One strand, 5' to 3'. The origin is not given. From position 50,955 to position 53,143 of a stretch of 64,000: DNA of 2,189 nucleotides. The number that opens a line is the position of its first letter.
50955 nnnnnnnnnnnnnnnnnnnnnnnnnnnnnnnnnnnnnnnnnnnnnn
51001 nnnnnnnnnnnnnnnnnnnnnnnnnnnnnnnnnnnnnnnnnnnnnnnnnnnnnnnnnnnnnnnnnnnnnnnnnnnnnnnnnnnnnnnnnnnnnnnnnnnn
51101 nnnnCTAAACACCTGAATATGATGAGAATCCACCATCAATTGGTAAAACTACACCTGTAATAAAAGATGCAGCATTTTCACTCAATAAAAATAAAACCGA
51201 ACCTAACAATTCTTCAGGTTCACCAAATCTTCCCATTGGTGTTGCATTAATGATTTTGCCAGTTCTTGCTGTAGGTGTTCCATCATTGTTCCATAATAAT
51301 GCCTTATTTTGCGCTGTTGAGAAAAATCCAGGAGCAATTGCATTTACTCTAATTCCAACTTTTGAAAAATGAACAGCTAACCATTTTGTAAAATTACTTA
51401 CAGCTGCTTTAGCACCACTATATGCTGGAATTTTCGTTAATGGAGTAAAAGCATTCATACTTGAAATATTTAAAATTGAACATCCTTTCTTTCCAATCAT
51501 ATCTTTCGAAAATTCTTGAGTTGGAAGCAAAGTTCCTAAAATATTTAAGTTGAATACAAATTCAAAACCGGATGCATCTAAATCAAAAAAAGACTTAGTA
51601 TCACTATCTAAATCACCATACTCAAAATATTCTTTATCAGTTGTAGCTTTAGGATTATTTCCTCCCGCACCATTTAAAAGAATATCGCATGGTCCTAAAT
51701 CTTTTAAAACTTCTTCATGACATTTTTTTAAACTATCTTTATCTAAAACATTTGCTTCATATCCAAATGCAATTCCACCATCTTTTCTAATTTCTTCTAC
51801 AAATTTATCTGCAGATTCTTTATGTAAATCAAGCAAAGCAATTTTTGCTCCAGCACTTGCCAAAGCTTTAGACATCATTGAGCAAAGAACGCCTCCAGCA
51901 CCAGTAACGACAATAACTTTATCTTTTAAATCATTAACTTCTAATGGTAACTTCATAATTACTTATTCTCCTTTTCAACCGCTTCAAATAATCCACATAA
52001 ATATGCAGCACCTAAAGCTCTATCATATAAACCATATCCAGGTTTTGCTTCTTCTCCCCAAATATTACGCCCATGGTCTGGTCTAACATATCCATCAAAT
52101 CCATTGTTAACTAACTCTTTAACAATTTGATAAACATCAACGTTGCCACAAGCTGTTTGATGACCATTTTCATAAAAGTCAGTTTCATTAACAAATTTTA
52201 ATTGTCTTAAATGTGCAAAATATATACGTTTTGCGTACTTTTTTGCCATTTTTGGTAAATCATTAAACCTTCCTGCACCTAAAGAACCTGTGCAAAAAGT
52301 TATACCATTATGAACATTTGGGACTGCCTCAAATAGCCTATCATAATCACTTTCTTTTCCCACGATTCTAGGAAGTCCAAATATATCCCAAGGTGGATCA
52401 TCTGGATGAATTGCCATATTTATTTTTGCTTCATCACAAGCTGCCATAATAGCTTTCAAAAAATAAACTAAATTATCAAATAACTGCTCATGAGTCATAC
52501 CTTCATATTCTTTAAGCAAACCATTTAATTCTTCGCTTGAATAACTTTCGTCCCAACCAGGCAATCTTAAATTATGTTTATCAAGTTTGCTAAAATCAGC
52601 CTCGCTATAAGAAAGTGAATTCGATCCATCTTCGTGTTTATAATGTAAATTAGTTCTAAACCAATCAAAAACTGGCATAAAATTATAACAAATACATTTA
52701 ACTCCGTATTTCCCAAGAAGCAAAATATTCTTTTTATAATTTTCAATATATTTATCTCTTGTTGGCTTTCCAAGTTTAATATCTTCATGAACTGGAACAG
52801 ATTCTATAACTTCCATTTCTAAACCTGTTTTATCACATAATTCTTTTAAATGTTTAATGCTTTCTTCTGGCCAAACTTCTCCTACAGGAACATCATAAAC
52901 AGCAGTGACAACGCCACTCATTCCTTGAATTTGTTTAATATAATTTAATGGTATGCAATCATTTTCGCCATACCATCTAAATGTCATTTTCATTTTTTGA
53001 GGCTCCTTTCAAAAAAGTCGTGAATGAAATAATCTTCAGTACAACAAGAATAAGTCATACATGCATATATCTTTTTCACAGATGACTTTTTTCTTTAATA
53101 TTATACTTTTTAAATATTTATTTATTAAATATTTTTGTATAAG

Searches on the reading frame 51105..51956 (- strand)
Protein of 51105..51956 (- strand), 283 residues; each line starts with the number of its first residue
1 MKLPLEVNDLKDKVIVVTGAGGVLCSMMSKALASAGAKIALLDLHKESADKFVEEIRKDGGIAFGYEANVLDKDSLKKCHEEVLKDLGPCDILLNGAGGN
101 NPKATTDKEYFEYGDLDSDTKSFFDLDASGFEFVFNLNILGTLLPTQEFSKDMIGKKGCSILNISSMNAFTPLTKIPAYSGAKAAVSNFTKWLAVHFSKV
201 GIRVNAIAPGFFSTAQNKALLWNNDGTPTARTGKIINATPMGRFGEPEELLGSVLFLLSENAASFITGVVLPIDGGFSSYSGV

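Call 10: search_protein_families(library=pfam, proteins=[window:51105-51956:-])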
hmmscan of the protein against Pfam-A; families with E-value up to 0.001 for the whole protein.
window:51105-51956:- (283 aa): 2 families
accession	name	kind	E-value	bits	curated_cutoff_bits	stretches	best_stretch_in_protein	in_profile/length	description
PF13561.12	adh_short_C2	-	1.6e-41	142.9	27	1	28-278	12-236/236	Enoyl-(Acyl carrier protein) reductase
PF00106.31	adh_short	-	4.6e-41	140.9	26.6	1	13-219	1-189/195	short chain dehydrogenase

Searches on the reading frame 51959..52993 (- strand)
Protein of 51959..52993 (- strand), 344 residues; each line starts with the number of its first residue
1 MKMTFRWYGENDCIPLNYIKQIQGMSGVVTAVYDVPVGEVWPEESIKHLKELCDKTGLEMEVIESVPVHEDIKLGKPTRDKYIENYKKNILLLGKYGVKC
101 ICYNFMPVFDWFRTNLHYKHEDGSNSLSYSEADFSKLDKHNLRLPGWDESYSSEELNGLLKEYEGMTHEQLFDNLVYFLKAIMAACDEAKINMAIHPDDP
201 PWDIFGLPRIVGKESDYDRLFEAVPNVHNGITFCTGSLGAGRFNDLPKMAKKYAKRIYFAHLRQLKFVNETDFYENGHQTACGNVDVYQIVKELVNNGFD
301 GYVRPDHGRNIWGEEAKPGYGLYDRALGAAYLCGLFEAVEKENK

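Call 10: search_protein_families(library=pfam, proteins=[window:51959-52993:-])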
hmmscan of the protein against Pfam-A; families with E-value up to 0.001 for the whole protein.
window:51959-52993:- (344 aa): 2 families
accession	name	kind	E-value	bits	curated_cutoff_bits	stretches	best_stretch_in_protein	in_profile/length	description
PF03786.19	UxuA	-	6.8e-139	463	23.7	1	1-341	1-352/352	D-mannonate dehydratase (UxuA)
PF01261.30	AP_endonuc_2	-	4.7e-08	33.5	31.1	0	37-111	21-93/249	Xylose isomerase-like TIM barrel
